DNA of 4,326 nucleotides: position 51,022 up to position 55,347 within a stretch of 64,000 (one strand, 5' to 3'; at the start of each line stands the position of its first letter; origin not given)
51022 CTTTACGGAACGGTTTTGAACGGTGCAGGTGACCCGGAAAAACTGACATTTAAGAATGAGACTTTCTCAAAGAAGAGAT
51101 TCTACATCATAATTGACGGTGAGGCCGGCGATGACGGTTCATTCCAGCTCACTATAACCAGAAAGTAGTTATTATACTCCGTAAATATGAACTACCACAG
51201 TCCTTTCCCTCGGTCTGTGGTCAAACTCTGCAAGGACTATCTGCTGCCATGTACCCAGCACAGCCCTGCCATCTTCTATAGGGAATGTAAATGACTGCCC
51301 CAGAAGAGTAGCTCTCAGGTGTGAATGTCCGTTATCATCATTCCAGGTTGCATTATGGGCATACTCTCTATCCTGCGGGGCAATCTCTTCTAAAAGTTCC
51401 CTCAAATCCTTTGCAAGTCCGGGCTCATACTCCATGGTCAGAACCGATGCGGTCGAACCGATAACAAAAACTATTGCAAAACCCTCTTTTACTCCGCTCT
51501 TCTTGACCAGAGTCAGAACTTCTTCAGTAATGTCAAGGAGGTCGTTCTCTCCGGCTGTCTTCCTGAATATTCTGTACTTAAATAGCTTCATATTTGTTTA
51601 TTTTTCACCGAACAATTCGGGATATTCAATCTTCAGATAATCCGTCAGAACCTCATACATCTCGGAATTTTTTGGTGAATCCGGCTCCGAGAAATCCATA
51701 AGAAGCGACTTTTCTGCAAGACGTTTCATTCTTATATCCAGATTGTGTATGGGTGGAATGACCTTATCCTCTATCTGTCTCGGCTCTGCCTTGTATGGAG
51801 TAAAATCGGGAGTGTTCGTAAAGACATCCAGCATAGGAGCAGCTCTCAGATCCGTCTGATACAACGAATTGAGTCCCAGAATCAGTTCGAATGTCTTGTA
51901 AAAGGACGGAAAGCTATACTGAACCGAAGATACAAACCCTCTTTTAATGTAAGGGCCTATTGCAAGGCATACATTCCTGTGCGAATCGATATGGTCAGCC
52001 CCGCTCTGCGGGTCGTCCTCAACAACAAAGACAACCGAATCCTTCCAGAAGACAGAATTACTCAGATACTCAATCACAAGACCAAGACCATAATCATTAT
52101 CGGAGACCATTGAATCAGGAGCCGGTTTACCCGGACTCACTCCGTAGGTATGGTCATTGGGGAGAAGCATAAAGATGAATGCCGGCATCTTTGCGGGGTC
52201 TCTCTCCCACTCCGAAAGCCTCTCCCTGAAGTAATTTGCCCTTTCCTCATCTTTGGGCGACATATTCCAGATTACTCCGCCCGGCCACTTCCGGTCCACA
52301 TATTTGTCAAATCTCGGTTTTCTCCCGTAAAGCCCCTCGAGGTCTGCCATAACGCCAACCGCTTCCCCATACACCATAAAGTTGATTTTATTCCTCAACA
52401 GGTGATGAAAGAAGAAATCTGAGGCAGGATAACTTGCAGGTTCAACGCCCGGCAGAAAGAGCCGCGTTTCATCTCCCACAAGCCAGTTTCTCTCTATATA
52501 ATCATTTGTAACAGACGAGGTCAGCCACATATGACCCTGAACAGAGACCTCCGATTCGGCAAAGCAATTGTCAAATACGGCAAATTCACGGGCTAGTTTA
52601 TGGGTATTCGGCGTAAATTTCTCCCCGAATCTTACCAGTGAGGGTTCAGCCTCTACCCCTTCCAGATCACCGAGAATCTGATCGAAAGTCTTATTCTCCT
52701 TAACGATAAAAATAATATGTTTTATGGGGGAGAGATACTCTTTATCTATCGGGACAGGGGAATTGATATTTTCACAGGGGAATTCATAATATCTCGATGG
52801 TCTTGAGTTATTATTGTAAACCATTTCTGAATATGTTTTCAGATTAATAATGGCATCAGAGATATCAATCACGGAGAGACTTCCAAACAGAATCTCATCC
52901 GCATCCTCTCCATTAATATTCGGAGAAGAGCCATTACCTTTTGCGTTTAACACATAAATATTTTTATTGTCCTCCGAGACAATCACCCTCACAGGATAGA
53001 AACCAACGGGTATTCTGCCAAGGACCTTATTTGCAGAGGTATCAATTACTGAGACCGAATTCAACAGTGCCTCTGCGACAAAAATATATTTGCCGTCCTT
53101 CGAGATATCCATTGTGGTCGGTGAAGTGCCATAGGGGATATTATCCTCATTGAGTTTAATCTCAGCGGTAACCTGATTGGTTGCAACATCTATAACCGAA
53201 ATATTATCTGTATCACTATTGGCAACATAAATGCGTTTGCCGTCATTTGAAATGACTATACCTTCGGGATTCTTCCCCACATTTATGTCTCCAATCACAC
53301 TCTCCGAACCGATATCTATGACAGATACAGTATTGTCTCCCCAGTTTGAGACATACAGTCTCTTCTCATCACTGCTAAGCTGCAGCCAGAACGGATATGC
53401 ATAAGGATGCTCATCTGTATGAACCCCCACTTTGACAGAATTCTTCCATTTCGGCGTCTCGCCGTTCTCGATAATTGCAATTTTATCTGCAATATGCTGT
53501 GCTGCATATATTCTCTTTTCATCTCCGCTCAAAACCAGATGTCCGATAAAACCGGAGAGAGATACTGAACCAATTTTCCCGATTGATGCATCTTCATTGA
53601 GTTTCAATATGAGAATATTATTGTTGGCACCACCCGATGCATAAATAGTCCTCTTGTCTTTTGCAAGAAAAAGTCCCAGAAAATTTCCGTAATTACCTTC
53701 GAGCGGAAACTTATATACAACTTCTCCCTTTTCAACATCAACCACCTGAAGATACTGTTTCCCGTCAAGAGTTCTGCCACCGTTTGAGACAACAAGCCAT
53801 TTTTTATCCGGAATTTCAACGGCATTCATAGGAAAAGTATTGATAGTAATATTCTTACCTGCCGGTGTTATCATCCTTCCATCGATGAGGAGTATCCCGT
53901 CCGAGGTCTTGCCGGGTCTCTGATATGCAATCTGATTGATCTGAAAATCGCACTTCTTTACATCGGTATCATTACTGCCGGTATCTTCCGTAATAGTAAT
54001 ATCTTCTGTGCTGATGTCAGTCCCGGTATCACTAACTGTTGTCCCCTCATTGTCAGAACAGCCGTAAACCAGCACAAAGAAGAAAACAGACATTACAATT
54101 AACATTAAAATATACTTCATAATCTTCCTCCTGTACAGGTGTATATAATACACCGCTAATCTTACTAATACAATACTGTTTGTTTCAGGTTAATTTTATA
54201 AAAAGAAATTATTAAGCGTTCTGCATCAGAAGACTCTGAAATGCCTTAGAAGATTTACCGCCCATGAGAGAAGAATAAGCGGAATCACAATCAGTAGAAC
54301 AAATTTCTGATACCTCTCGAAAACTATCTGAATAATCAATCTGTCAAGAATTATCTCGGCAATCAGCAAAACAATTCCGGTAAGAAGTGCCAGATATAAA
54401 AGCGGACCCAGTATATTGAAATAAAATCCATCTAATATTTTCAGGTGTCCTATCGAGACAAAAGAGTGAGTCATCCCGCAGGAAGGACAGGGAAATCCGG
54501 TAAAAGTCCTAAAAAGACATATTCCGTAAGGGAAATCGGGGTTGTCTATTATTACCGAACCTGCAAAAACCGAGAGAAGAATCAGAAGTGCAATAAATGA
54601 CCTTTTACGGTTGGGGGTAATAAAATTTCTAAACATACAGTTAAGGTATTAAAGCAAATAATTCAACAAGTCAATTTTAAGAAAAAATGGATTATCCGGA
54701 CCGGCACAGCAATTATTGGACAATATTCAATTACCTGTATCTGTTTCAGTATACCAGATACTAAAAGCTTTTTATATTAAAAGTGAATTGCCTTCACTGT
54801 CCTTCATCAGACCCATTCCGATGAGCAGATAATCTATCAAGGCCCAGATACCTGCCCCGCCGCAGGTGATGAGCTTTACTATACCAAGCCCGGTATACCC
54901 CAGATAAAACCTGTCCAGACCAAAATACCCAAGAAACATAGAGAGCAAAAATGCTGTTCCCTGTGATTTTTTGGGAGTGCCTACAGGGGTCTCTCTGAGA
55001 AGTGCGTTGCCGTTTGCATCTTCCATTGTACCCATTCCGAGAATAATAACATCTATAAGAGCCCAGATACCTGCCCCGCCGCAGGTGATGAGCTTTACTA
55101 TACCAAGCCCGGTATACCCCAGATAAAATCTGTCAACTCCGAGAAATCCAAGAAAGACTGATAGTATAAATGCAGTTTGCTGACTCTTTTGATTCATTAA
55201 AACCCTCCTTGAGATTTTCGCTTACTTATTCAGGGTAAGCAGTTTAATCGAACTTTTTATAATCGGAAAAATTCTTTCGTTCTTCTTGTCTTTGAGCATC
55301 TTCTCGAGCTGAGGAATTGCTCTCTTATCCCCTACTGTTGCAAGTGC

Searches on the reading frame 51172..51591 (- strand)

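Call 85: search_protein_families(library=pfam, proteins=[window:51172-51591:-], max_evalue=0.00001)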
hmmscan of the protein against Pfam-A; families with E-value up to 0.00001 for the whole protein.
window:51172-51591:- (139 aa): 1 family
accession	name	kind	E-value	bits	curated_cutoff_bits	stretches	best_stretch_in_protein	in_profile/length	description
PF01894.22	UPF0047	-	5.3e-38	130.2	27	1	20-136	1-117/117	Uncharacterised protein family UPF0047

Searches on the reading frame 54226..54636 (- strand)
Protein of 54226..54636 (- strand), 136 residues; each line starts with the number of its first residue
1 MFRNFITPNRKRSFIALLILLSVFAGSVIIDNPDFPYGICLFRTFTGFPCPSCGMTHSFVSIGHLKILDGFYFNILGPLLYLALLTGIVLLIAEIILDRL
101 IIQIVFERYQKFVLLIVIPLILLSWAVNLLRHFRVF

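Call 85: search_protein_families(library=pfam, proteins=[window:54226-54636:-], max_evalue=0.00001)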
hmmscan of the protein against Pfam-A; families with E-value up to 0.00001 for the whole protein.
window:54226-54636:- (136 aa): 1 family
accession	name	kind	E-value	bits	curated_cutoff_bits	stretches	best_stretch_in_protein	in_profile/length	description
PF10825.13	DUF2752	-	4.1e-14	52.8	27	1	40-85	1-46/49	Protein of unknown function (DUF2752)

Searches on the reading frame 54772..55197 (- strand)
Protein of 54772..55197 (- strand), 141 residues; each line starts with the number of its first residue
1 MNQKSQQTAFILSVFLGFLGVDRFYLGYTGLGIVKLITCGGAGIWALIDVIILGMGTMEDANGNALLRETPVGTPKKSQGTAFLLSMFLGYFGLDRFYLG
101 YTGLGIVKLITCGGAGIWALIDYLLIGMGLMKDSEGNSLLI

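Call 85: search_protein_families(library=pfam, proteins=[window:54772-55197:-], max_evalue=0.00001)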
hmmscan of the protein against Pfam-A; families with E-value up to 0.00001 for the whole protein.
window:54772-55197:- (141 aa): 1 family
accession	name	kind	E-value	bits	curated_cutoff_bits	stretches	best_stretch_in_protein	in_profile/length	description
PF05154.21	TM2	-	2.9e-40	136.7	27.9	2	2-51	1-51/51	TM2 domain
